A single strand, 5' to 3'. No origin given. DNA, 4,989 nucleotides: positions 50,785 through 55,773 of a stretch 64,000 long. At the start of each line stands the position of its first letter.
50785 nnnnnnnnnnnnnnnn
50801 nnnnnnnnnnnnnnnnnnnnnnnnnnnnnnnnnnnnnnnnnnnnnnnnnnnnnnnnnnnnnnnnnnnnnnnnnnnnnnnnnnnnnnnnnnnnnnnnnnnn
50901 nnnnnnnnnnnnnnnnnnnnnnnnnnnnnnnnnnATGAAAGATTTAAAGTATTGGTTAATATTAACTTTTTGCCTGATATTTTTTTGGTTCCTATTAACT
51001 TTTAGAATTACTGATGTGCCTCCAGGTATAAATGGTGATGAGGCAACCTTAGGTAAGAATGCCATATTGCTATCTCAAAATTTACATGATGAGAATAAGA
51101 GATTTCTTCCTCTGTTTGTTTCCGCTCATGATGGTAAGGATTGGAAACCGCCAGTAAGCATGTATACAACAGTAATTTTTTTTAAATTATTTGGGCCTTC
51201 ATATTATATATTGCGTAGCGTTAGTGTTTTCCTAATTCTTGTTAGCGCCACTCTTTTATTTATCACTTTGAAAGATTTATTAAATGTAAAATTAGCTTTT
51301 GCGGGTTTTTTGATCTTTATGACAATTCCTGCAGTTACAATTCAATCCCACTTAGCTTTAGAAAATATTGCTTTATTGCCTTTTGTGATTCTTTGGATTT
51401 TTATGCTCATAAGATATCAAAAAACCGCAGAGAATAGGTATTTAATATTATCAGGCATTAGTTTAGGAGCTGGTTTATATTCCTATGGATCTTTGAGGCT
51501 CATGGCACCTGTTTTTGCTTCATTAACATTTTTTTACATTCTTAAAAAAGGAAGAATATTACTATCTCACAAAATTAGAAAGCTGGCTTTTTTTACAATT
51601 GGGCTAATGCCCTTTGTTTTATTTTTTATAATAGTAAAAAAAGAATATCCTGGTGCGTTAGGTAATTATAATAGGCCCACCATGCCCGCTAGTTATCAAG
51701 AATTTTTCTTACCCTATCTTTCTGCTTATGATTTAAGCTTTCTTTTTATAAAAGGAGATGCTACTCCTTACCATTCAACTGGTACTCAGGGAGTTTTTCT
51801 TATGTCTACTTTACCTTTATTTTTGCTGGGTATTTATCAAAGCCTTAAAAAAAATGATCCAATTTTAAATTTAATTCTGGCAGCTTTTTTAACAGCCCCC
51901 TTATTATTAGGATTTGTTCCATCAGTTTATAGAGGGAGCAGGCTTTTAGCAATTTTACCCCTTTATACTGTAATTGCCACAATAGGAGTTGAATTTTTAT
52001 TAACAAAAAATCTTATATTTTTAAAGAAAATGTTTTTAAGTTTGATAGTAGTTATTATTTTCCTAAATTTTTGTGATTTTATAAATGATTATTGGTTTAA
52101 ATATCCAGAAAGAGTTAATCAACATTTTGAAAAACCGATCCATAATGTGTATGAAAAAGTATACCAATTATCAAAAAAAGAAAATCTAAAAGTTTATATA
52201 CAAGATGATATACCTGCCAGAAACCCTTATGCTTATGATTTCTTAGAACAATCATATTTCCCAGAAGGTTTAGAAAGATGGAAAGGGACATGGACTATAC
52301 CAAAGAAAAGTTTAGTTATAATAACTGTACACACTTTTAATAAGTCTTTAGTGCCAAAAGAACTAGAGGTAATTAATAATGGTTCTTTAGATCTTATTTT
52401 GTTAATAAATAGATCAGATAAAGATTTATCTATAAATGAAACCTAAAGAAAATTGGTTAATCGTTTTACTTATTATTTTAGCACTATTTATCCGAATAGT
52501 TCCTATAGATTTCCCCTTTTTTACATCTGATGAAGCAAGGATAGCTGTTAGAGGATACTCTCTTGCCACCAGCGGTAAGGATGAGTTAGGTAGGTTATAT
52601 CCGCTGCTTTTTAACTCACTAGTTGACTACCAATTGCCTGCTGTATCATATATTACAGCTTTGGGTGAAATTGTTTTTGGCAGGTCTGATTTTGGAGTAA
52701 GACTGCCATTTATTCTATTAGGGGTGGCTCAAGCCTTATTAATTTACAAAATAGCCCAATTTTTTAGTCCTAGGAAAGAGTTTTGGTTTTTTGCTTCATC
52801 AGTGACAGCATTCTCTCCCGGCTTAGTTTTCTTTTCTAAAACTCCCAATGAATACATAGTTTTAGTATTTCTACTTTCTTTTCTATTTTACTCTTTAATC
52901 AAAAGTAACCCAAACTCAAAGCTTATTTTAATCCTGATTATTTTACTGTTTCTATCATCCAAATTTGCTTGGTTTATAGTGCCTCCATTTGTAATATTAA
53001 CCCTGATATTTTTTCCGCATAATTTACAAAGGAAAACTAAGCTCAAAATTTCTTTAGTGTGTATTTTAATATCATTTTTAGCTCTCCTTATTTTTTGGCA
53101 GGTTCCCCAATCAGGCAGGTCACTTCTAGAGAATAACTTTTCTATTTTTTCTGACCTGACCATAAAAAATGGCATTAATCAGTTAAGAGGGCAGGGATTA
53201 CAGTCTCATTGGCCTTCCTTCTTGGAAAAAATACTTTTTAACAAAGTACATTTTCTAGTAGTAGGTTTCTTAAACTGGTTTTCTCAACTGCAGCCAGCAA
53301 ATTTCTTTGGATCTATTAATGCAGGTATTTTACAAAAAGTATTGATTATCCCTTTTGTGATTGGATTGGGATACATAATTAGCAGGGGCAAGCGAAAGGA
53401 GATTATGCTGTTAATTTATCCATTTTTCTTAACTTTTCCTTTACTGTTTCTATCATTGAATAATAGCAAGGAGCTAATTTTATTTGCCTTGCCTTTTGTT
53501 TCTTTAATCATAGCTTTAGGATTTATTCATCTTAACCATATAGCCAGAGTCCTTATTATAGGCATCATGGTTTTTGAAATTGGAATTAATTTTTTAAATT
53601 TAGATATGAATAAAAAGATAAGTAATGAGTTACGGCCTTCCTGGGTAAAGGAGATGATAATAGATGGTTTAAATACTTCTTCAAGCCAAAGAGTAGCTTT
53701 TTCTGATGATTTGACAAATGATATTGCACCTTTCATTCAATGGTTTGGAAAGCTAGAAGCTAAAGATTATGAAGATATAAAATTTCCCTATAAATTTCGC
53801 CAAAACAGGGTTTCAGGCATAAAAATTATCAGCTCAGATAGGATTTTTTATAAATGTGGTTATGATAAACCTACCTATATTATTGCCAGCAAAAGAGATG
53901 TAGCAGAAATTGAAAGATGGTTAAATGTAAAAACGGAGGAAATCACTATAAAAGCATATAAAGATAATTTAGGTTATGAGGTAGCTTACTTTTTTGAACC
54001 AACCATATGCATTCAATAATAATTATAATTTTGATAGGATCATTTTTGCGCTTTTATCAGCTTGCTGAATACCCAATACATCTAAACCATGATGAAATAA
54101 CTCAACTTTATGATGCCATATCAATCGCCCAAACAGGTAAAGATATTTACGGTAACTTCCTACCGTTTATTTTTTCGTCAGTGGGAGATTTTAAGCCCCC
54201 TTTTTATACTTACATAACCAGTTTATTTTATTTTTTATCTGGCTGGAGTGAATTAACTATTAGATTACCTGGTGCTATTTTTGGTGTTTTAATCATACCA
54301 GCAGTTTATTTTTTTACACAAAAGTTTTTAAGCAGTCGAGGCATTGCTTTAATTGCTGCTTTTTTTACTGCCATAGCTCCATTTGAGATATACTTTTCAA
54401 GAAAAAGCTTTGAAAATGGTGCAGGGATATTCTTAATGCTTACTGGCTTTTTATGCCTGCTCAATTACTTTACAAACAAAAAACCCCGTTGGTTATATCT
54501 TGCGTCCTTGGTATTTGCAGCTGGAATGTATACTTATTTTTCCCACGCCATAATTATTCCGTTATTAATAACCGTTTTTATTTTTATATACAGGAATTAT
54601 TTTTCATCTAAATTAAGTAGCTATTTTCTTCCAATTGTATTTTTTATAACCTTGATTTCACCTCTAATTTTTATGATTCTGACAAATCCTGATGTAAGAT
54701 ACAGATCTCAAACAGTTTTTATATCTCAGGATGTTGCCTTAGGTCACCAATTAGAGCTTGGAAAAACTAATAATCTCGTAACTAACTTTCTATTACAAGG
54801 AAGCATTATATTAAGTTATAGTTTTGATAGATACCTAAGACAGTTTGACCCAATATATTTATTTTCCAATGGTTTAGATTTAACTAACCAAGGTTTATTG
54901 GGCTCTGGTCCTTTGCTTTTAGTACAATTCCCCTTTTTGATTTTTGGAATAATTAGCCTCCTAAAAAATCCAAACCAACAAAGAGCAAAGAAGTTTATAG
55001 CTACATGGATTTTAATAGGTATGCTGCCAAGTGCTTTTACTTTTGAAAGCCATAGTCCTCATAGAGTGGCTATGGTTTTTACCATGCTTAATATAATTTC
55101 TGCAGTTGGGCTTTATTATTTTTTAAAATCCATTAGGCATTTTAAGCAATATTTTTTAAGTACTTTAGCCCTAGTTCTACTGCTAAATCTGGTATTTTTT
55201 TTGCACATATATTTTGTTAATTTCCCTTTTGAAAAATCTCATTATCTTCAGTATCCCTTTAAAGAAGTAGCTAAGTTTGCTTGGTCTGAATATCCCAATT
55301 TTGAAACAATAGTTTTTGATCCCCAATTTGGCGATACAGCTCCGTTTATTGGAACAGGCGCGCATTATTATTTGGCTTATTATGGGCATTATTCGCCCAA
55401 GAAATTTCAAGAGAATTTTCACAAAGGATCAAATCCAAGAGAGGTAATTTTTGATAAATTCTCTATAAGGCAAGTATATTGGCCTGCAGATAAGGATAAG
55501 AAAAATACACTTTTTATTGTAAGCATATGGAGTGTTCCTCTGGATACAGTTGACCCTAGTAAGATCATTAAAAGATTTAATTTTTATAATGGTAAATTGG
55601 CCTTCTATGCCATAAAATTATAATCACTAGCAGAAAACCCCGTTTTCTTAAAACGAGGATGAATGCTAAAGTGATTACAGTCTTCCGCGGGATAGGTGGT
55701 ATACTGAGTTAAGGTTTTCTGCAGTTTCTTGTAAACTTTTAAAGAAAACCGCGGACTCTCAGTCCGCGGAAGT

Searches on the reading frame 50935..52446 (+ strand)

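Call 7: search_protein_families(library=pfam, proteins=[window:50935-52446:+], max_evalue=0.01)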
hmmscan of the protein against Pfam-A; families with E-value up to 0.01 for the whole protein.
window:50935-52446:+ (503 aa): 1 family
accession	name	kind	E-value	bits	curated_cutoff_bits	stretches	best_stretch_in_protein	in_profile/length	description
PF13231.12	PMT_2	-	8.1e-12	46.1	26.1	1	71-228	2-155/160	Dolichyl-phosphate-mannose-protein mannosyltransferase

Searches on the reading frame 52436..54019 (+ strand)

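Call 7: search_protein_families(library=pfam, proteins=[window:52436-54019:+], max_evalue=0.01)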
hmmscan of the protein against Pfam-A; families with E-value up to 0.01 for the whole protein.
window:52436-54019:+ (527 aa): 1 family
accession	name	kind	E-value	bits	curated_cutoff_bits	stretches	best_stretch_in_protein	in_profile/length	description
PF13231.12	PMT_2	-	2.9e-07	31.3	26.1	1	68-218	4-155/160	Dolichyl-phosphate-mannose-protein mannosyltransferase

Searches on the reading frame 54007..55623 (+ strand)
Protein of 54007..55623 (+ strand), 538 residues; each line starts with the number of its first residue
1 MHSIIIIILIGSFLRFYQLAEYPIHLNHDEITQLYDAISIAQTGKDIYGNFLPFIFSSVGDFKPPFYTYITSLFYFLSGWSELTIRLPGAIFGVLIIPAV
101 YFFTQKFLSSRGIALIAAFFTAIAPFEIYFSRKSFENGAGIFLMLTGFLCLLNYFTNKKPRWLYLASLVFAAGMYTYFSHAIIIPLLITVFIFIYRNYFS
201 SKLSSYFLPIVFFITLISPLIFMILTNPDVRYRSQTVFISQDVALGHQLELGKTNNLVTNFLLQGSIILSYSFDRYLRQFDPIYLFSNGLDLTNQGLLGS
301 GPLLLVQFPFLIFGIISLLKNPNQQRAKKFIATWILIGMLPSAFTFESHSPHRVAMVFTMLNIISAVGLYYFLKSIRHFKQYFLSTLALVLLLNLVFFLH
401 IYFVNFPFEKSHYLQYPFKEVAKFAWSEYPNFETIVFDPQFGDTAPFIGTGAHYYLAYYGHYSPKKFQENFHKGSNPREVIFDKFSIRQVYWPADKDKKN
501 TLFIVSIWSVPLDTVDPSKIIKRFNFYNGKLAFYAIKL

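Call 7: search_protein_families(library=pfam, proteins=[window:54007-55623:+], max_evalue=0.01)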
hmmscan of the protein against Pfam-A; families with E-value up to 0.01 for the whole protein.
window:54007-55623:+ (538 aa): 2 families
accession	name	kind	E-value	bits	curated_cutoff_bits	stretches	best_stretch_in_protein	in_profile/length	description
PF13231.12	PMT_2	-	6.4e-14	52.9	26.1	1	63-220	2-157/160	Dolichyl-phosphate-mannose-protein mannosyltransferase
PF02366.24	PMT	-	2.5e-07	31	22.7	1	63-221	62-232/245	Dolichyl-phosphate-mannose-protein mannosyltransferase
